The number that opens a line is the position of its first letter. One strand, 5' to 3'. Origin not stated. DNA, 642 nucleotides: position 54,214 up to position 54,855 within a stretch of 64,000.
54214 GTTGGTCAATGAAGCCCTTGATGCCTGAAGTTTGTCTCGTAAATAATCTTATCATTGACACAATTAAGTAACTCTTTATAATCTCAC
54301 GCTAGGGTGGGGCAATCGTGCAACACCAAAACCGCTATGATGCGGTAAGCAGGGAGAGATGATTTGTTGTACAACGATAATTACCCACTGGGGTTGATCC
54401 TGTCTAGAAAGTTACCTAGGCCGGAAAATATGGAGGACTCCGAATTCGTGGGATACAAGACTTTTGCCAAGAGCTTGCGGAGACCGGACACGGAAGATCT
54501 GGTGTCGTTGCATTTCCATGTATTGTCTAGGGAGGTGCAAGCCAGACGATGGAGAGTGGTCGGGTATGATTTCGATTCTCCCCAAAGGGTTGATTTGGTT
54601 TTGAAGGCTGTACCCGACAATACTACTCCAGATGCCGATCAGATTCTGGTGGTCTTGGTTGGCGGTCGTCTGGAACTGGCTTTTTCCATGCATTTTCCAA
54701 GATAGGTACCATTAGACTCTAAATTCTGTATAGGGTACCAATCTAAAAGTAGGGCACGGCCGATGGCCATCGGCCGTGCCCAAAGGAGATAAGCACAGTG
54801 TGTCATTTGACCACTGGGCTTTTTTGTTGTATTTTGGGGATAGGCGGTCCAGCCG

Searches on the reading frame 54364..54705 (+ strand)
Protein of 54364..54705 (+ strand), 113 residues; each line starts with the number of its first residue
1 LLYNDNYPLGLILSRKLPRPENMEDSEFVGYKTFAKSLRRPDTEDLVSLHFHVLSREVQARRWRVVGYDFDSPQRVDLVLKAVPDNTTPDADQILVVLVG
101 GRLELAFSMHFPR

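Call 10: search_protein_families(library=pfam, proteins=[window:54364-54705:+], max_evalue=1)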
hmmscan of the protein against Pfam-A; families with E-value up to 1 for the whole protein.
window:54364-54705:+ (113 aa): 0 families

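Call 12: find_homologous_proteins(query=window:54364-54705:+, max_evalue=0.01)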
Query window:54364-54705:+ (113 aa): 1 proteins with E <= 0.01 among 7 candidates.
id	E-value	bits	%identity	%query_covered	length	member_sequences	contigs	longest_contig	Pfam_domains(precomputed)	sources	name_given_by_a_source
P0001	5.2e-53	196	100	81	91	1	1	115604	-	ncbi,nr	ncbi:hypothetical protein KC845_00365 [Candidatus Kaiserbacteria bacterium]|nr:hypothetical protein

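Call 37: search_protein_representatives(protein=window:54364-54705:+)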
Query: 113 residues. Proteins with E-value up to 0.001 (for the whole library): 2; up to 1e-10: 1; up to 1e-30: 1. The best 2 are listed.
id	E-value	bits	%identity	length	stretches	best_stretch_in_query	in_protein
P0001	1.7e-53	195.7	100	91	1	23-113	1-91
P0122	1.3e-04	38.2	34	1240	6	66-97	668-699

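Call 63: find_homologous_proteins(query=A4, max_evalue=10)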
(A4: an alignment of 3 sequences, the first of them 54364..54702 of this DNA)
Query A4 (3 sequences) (113 aa, profile of the alignment): 5 proteins with E <= 10 among 455 candidates.
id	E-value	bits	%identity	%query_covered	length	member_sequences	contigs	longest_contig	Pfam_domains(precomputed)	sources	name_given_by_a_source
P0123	1.6e-47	178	-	-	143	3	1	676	-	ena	-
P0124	5.9e-39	150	-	-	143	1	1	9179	-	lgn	-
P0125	7.4e-37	144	30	46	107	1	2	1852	-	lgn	-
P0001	7.7e-33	131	100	81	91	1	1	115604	-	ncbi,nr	ncbi:hypothetical protein KC845_00365 [Candidatus Kaiserbacteria bacterium]|nr:hypothetical protein 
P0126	7.0e-20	89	-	-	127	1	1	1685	-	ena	-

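Call 65: find_encoding_contigs(protein=P0124, flank=3000, max_places=2)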
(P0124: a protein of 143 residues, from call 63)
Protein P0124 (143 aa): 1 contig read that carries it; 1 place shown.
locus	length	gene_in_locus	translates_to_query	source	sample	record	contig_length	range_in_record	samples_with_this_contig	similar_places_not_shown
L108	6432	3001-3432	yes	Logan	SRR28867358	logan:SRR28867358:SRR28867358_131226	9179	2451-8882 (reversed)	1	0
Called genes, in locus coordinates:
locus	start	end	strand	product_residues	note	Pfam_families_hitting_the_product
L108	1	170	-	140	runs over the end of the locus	PF11969:DcpS_C, PF01230:HIT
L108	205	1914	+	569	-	PF01368:DHH, PF02272:DHHA1, PF17768:RecJ_OB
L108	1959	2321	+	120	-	-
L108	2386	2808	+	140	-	PF00075:RNase_H, PF13456:RVT_3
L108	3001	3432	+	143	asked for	-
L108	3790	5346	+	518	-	PF13567:DUF4131, PF03772:Competence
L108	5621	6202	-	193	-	PF00081:Sod_Fe_N (weak), PF02777:Sod_Fe_C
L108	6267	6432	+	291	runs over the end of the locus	PF00753:Lactamase_B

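Call 66: find_encoding_contigs(protein=P0126, flank=3000, max_places=2)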
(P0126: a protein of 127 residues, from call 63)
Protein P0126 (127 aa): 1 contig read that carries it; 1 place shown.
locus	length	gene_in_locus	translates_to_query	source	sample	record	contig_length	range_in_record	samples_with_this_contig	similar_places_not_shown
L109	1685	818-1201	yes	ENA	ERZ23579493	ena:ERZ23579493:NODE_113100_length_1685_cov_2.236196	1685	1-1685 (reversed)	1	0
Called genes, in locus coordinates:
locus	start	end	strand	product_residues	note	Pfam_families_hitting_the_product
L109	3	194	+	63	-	?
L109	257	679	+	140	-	PF00075:RNase_H, PF13456:RVT_3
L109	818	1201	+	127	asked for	-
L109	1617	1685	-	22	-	?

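Call 72: search_protein_families(library=padloc, proteins=[window:54364-54702:+, P0124, P0125, P0126], max_evalue=1)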
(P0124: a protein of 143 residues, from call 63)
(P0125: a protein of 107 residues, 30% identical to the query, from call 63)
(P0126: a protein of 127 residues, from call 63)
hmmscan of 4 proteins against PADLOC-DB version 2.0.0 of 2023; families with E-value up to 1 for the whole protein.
window:54364-54702:+ (113 aa): 0 families

P0124 (143 aa): 0 families

P0125 (107 aa): 0 families

P0126 (127 aa): 0 families

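Call 73: search_protein_families(library=ncbifam, proteins=[window:54364-54702:+, P0124, P0125, P0126], max_evalue=1)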
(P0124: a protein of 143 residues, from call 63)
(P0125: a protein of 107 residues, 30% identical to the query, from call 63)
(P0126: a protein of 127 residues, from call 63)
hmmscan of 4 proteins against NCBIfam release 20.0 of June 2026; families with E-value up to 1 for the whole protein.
window:54364-54702:+ (113 aa): 0 families

P0124 (143 aa): 0 families

P0125 (107 aa): 0 families

P0126 (127 aa): 0 families

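Call 74: search_protein_families(library=phrogs, proteins=[window:54364-54702:+, P0124, P0125, P0126], max_evalue=1)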
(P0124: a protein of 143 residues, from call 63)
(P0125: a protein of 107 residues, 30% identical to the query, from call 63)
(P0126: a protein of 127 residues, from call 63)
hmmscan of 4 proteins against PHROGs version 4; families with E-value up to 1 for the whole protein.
window:54364-54702:+ (113 aa): 0 families

P0124 (143 aa): 1 family
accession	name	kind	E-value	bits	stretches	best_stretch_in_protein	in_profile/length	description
phrog_4749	-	unknown function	0.0019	19.3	0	11-29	15-33/69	-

P0125 (107 aa): 1 family
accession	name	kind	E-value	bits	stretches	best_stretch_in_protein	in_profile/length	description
phrog_36503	-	unknown function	0.18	12.7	1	14-32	26-44/58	-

P0126 (127 aa): 1 family
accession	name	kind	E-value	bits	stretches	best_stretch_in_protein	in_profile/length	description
phrog_2057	-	unknown function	0.22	12.5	1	14-31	2-19/53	-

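Call 103: search_solved_structures(query=A8, max_evalue=1)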
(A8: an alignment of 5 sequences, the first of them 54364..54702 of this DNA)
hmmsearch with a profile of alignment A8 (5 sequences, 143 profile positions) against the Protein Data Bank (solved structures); distinct sequences matched with E-value up to 1: 1.
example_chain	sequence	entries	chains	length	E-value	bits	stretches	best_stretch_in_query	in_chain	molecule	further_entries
5y9h_A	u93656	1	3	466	0.079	16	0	53-100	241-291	SafD,Putative outer membrane protein,Putative outer membrane protein,Putative outer membra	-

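Call 104: search_protein_families(library=pfam, alignment_id=A8, max_evalue=1)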
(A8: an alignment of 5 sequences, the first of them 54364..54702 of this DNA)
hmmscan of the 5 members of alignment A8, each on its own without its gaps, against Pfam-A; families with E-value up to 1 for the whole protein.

A. member 1, window:54364-54702:+ (113 aa): 0 families

B. families by the number of members that match (of 5 scanned): 2 families
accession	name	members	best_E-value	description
PF13710.12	ACT_5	2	0.11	ACT domain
PF13820.11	NCOA6_TRADD-N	1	0.14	Nuclear receptor coactivator 6, TRADD-N domain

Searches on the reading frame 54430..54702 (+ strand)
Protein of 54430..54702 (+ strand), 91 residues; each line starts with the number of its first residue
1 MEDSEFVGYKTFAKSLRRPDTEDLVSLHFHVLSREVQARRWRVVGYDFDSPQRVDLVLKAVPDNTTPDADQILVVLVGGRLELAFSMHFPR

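Call 38: predict_structure(protein=window:54430-54702:+)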
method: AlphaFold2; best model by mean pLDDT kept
length: 91 residues; sequences in the alignment: 1
mean_pLDDT: 76.1   pTM: 0.64
mean pLDDT of the five models: 76.1, 75.7, 70.2, 62.1, 58.6
residues with pLDDT >= 90: 0; 70-90: 72; 50-70: 15; < 50: 4
segments of 3 or more residues with pLDDT < 50: none
pLDDT, mean of each block of 10 residues (from residue 1): 55 81 79 78 87 86 74 80 67 54
secondary structure, 60 per line:
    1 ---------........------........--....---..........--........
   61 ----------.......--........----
elements in order: E10-17 E24-31 H34-37 E41-50 E53-60 E71-77 E80-87

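Call 47: fold_search(model_id=the predicted structure, library=pdb)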
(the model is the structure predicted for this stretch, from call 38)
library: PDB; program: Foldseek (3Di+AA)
matches with E <= 10: 298; with E <= 0.001: 0
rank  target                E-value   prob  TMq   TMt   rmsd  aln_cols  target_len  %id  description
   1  4ovm_G                2.9e-01  0.99  0.45  0.34   3.6        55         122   13  Crystal structure of SgcJ protein from Streptomyces carzinostaticus (released 2013-12-25)
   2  4ui9_I                8.6e-01  0.57  0.31  0.05   9.9        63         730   19  Atomic structure of the human Anaphase-Promoting Complex (released 2015-06-17)
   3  7f9o_7                8.6e-01  0.41  0.36  0.12  15.6        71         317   18  PSI-NDH supercomplex of Barley (released 2021-12-22)
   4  4gdj_B                9.6e-01  0.72  0.40  0.13   5.9        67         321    9  A subtype N10 neuraminidase-like protein of A/little yellow-shouldered bat/Guatemala/060/2010 (released 2012-09-26)
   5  5khr_I                9.6e-01  0.54  0.32  0.05   9.9        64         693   19  Model of human Anaphase-promoting complex/Cyclosome complex (APC15 deletion mutant) in complex with the E2 UBE2C/UBCH1 (released 2016-08-24)
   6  5uwb_A                1.0e+00  0.63  0.35  0.19   3.0        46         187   20  Re-refined 4FCZ: lipid-bound crystal structure of toluene-tolerance protein from Pseudomonas putida (released 2017-04-19)
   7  5g05_I                1.1e+00  0.51  0.31  0.05   9.8        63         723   19  Cryo-EM structure of combined apo phosphorylated APC (released 2016-05-25)
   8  5g04_I                1.3e+00  0.47  0.31  0.05   9.8        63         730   19  Structure of the human APC-Cdc20-Hsl1 complex (released 2016-05-25)
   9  3cye_MODEL_1_A        1.4e+00  0.69  0.43  0.11   5.9        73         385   11  Cyrstal structure of the native 1918 H1N1 neuraminidase from a crystal with lattice-translocation defects (released 2008-08-05)
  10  4gdj_A                1.4e+00  0.41  0.45  0.15  11.8        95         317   13  A subtype N10 neuraminidase-like protein of A/little yellow-shouldered bat/Guatemala/060/2010 (released 2012-09-26)
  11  6lxi_A                1.6e+00  0.57  0.45  0.12   7.3        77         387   10  Crystal structure of Z2B3 Fab in complex with influenza virus neuraminidase from A/Brevig Mission/1/1918 (H1N1) (released 2020-12-02)
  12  5bpw                  1.6e+00  0.41  0.31  0.05   9.8        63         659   19  Atomic-resolution structures of the APC/C subunits Apc4 and the Apc5 N-terminal domain (released 2015-09-02)
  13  3nss_A                1.7e+00  0.57  0.45  0.12   6.0        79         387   14  The 2009 pandemic H1N1 neuraminidase N1 lacks the 150-cavity in its active sites (released 2010-09-22)
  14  5lcw_I                1.7e+00  0.38  0.31  0.05   9.8        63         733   19  Cryo-EM structure of the Anaphase-promoting complex/Cyclosome, in complex with the Mitotic checkpoint complex (APC/C-M (released 2016-08-10)
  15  4ovm_I                1.8e+00  0.75  0.41  0.32   3.8        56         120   12  Crystal structure of SgcJ protein from Streptomyces carzinostaticus (released 2013-12-25)
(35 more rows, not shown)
